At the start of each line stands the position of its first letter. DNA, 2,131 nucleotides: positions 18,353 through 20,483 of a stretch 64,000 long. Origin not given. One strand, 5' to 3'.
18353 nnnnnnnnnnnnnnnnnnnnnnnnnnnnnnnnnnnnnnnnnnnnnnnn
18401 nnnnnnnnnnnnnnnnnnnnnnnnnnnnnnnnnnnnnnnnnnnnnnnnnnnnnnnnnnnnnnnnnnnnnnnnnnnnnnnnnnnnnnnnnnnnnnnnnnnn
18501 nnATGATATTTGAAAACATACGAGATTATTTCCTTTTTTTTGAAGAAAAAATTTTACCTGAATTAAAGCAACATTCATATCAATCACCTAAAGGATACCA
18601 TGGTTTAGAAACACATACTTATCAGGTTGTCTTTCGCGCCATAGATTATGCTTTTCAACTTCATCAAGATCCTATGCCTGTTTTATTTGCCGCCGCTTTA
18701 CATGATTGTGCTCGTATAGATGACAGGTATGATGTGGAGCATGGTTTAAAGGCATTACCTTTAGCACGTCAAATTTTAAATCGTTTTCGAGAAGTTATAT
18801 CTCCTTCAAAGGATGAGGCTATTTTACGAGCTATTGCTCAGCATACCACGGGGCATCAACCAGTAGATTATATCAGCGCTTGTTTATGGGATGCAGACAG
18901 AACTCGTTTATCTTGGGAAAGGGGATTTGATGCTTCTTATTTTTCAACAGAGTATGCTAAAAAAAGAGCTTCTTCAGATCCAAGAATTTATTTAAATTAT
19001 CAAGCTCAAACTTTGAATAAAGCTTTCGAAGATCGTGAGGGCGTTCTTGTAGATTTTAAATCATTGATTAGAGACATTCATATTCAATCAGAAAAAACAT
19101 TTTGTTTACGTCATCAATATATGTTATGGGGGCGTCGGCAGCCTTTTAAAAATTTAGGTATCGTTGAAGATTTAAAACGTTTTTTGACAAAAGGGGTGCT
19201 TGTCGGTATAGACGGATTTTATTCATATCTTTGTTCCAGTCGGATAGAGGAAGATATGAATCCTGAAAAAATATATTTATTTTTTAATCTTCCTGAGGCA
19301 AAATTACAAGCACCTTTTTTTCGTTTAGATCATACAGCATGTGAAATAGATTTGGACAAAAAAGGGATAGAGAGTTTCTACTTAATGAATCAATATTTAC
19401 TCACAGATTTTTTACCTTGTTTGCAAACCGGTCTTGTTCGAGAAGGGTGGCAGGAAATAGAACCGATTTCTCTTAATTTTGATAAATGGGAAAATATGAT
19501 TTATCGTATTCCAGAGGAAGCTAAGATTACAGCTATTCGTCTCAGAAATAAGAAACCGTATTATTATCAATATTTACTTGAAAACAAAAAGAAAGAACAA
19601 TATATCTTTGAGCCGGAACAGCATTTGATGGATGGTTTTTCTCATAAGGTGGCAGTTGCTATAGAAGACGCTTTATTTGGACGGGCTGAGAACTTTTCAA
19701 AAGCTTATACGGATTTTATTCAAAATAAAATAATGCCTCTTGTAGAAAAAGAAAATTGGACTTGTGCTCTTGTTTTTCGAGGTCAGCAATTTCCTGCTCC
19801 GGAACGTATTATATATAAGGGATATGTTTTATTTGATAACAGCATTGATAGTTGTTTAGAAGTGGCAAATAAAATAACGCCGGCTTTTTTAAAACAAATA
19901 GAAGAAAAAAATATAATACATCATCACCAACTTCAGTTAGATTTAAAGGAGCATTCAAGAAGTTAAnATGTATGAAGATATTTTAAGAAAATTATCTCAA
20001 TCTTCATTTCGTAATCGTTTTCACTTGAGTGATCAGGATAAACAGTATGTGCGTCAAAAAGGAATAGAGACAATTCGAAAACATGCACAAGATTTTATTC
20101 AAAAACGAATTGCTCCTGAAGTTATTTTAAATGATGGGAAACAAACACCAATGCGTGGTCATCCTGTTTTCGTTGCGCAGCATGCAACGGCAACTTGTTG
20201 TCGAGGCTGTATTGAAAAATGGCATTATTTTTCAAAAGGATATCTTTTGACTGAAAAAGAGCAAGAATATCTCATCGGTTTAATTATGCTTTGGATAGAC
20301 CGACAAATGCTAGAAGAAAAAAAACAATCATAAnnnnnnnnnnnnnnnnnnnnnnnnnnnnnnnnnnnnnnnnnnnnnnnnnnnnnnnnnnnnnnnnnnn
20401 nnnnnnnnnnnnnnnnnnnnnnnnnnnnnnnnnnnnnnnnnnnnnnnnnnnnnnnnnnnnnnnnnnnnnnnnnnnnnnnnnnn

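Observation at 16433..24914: tRNA-Pro-adjacent accessory island made almost entirely of nucleotide and peptidyl-nucleotide processing enzymes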

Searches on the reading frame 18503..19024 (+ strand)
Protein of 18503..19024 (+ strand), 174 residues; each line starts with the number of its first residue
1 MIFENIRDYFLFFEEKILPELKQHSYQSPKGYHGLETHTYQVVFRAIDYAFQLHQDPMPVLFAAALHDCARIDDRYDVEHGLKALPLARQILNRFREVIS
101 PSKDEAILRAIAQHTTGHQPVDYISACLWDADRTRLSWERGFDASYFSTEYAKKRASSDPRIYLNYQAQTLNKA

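Call 40: search_protein_families(library=pfam, proteins=[window:18503-19024:+], max_evalue=10)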
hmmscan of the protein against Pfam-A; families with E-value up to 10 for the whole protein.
window:18503-19024:+ (174 aa): 3 families
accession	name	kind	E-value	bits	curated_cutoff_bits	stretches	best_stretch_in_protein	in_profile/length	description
PF01966.28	HD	-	2.9e-05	24.8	22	1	37-131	3-110/116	HD domain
PF23654.1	ARM_LIN_2nd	-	0.099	12.7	27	1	69-110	30-71/164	E3 ubiquitin-protein ligase LIN-like, ARM repeat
PF22332.1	TAZ1_RBM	-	0.15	12.3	27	1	89-102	16-29/34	RAP1 binding motif of TAZ1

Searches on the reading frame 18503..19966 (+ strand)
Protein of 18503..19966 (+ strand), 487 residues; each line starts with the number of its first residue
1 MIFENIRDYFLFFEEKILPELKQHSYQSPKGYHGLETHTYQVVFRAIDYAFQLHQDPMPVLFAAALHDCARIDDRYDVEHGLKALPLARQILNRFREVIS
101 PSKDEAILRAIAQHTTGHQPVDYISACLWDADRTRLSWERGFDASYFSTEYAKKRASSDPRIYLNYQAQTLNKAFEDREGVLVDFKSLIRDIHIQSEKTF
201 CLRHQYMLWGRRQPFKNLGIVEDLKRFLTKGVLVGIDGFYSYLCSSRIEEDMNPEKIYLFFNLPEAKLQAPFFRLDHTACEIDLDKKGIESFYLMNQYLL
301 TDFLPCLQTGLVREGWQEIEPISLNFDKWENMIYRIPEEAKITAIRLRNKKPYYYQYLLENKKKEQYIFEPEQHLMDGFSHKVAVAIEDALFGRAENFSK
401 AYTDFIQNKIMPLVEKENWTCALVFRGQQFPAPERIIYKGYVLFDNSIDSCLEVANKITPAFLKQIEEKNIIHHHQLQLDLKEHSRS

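Call 5: search_protein_families(library=pfam, proteins=[window:18503-19966:+], max_evalue=0.01)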
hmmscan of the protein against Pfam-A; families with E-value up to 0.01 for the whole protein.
window:18503-19966:+ (487 aa): 1 family
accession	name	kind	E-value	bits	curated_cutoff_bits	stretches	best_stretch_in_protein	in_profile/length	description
PF01966.28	HD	-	0.00016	22.3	22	1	37-126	3-105/116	HD domain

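Call 6: search_protein_families(library=ncbifam, proteins=[window:18503-19966:+], max_evalue=0.01)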
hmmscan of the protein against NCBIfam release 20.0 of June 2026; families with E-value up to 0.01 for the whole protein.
window:18503-19966:+ (487 aa): 1 family
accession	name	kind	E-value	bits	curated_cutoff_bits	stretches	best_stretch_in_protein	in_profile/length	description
TIGR00488.1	TIGR00488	equivalog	0.00032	20.6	70.15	0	102-133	88-119/173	bis(5'-nucleosyl)-tetraphosphatase (symmetrical) YqeK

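Call 32: find_homologous_proteins(query=window:18503-19966:+, max_evalue=0.001)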
Query window:18503-19966:+ (487 aa): 59 proteins with E <= 0.001 among 7593 candidates.
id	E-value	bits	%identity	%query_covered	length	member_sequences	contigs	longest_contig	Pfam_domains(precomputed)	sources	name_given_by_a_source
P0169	0.0e+0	1128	100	100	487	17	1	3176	-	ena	-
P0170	1.3e-200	685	60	100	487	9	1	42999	-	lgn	-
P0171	7.9e-52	195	52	36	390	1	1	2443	PF01966.29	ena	-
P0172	3.3e-43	166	46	38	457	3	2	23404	PF02129.25,PF00756.27,PF00326.28,PF12697.14,PF00561.27,PF12146.16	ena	-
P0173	5.8e-41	159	50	31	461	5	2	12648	PF02129.25,PF00756.27,PF00326.28,PF12697.14,PF00561.27,PF10142.16,PF12146.16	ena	-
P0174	9.9e-41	158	47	35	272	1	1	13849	-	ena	-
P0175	6.7e-40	155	53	30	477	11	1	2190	-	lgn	-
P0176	6.8e-40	155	53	30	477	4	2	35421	-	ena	-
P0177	9.1e-40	155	50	31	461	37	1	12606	PF02129.25,PF12697.14,PF00561.27,PF12146.16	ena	-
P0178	9.2e-40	155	52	30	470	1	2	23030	PF01966.29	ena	-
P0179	2.0e-39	154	52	30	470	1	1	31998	-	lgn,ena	-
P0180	2.4e-39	153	52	30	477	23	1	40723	-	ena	-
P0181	4.5e-39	153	52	30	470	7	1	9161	-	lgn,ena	-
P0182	7.2e-39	152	47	39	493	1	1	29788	PF18760.8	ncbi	-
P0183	1.3e-38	151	51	30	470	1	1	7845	PF01966.29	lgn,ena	-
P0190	5.6e-36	142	48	32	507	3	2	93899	PF18760.8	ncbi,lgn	-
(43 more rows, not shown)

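Call 56: find_encoding_contigs(protein=P0176, flank=5000, max_places=1)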
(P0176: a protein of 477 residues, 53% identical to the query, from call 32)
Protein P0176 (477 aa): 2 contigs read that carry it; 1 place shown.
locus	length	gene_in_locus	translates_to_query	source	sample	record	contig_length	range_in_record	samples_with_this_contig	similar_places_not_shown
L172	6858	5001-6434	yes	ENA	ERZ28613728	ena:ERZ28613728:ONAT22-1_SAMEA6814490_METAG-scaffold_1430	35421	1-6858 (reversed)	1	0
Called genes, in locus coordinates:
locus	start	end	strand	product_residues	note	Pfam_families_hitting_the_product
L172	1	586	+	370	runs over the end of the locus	-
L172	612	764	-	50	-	PF00468:Ribosomal_L34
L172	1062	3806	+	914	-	PF00521:DNA_topoisoIV, PF03989:DNA_gyraseA_C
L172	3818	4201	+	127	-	PF00376:MerR, PF13411:MerR_1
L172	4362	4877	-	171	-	-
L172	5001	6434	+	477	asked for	-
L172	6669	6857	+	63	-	?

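Call 57: find_encoding_contigs(protein=P0190, flank=5000, max_places=1)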
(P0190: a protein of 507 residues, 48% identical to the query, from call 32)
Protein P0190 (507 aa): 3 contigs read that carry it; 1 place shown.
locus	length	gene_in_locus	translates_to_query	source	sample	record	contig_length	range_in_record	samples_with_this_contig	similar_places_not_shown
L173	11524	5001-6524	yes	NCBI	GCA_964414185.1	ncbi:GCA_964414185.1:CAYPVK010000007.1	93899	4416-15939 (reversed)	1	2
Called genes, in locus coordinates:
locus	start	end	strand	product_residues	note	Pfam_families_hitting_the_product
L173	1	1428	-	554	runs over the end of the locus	PF00071:Ras (weak), PF01926:MMR_HSR1, PF02421:FeoB_N, PF04548:AIG1 (weak), PF00009:GTP_EFTU, PF01926:MMR_HSR1, PF02421:FeoB_N, PF14714:KH_dom-like, +6 more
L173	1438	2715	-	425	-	PF01011:PQQ (faint), PF25293:Beta-prop_EMC1_N (faint), PF13570:Beta-prop_ACSF4, PF13360:PQQ_2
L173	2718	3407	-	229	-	PF10858:DUF2659, PF09976:TPR_21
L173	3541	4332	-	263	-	PF00106:adh_short, PF08659:KR, PF13561:adh_short_C2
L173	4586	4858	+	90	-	PF13122:DUF3977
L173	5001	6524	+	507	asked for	PF18760:ART-PolyVal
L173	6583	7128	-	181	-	PF03747:ADP_ribosyl_GH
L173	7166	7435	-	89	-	-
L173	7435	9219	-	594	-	PF00664:ABC_membrane, PF00005:ABC_tran, PF02463:SMC_N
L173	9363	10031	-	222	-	PF00561:Abhydrolase_1 (faint), PF02230:Abhydrolase_2, PF12146:Hydrolase_4 (faint)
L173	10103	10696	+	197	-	-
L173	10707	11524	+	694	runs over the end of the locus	PF17191:RecG_wedge (weak), PF04851:ResIII, PF00270:DEAD, PF00271:Helicase_C, PF19833:RecG_dom3_C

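Call 58: find_encoding_contigs(protein=P0172, flank=5000, max_places=1)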
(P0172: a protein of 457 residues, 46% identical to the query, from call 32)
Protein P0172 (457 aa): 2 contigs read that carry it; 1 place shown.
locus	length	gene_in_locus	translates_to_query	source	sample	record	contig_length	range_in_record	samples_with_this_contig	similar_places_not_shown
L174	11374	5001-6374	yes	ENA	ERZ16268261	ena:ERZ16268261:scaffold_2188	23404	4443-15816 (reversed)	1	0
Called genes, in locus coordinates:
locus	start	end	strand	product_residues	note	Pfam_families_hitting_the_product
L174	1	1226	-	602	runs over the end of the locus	PF25225:DUF7843, PF13387:Lnb_N, PF25222:DUF7840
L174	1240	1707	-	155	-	PF11220:DUF3015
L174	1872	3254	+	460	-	PF00753:Lactamase_B, PF23023:Anti-Pycsar_Apyc1 (weak), PF12706:Lactamase_B_2, PF22505:RNase_J_b_CASP, PF07521:RMMBL (weak)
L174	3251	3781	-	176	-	PF13302:Acetyltransf_3 (weak), PF13420:Acetyltransf_4 (weak), PF00583:Acetyltransf_1, PF13673:Acetyltransf_10 (weak), PF13508:Acetyltransf_7 (weak)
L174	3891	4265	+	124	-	PF01641:SelR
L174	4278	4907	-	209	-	PF12917:YfbR-like (weak), PF13023:HD_3, PF01966:HD (weak)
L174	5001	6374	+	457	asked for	PF00756:Esterase (weak), PF02129:Peptidase_S15, PF00561:Abhydrolase_1, PF12146:Hydrolase_4, PF12697:Abhydrolase_6 (weak), PF00326:Peptidase_S9 (weak)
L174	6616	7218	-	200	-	-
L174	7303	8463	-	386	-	PF00240:ubiquitin, PF11976:Rad60-SLD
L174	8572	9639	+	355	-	PF01168:Ala_racemase_N, PF00842:Ala_racemase_C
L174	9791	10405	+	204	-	PF00163:Ribosomal_S4, PF01479:S4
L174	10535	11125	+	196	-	-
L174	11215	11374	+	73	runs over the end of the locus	PF01176:eIF-1a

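Call 70: predict_structure(alignment_id=A6)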
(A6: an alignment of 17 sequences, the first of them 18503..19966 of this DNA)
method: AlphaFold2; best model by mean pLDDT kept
length: 487 residues; sequences in the alignment: 17
mean_pLDDT: 57.1   pTM: 0.47
mean pLDDT of the five models: 57.1, 56.6, 56.5, 56.4, 55.9
residues with pLDDT >= 90: 128; 70-90: 51; 50-70: 54; < 50: 254
segments of 3 or more residues with pLDDT < 50: 184-219, 230-359, 367-433, 472-487
pLDDT, mean of each block of 10 residues (from residue 1): 88 98 94 93 98 97 97 87 96 93 94 85 96 83 83 85 91 89 47 25 21 35 53 30 30 35 28 23 28 34 31 25 25 34 37 40 55 31 35 35 38 32 27 48 55 66 64 42 32
secondary structure, 60 per line:
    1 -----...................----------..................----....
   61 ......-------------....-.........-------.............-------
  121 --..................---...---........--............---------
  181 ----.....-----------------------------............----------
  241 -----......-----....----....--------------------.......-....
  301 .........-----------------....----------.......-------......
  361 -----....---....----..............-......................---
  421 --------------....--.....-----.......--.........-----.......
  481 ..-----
elements in order: H6-24 H35-52 H57-66 H80-83 H85-93 H101-113 H123-140 H150-157 H160-171 H185-189 H219-230 H246-251 E257-260 H265-268 H289-295 H297-309 H327-330 E341-347 E355-360 E366-369 H373-376 H381-394 H396-417 E435-438 E441-445 H451-457 H460-468 H474-482

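Call 82: search_protein_families(library=padloc, proteins=[window:18503-19966:+], max_evalue=0.001)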
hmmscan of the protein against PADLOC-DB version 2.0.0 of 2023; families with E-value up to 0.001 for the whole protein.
window:18503-19966:+ (487 aa): 0 families

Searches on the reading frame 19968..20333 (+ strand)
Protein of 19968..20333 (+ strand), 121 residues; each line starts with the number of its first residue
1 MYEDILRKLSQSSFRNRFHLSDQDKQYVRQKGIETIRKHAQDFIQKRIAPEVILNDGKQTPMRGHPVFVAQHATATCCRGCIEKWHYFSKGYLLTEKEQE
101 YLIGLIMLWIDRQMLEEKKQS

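Call 5: search_protein_families(library=pfam, proteins=[window:19968-20333:+], max_evalue=0.01)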
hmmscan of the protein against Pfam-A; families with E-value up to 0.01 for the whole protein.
window:19968-20333:+ (121 aa): 1 family
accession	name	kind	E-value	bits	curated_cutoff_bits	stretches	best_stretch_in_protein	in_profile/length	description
PF13811.11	DUF4186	-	5.8e-51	171.6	25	1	4-111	2-109/109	Domain of unknown function (DUF4186)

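Call 6: search_protein_families(library=ncbifam, proteins=[window:19968-20333:+], max_evalue=0.01)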
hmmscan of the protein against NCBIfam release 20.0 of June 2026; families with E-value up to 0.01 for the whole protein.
window:19968-20333:+ (121 aa): 0 families

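Call 82: search_protein_families(library=padloc, proteins=[window:19968-20333:+], max_evalue=0.001)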
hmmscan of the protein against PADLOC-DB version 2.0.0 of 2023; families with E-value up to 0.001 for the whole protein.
window:19968-20333:+ (121 aa): 0 families
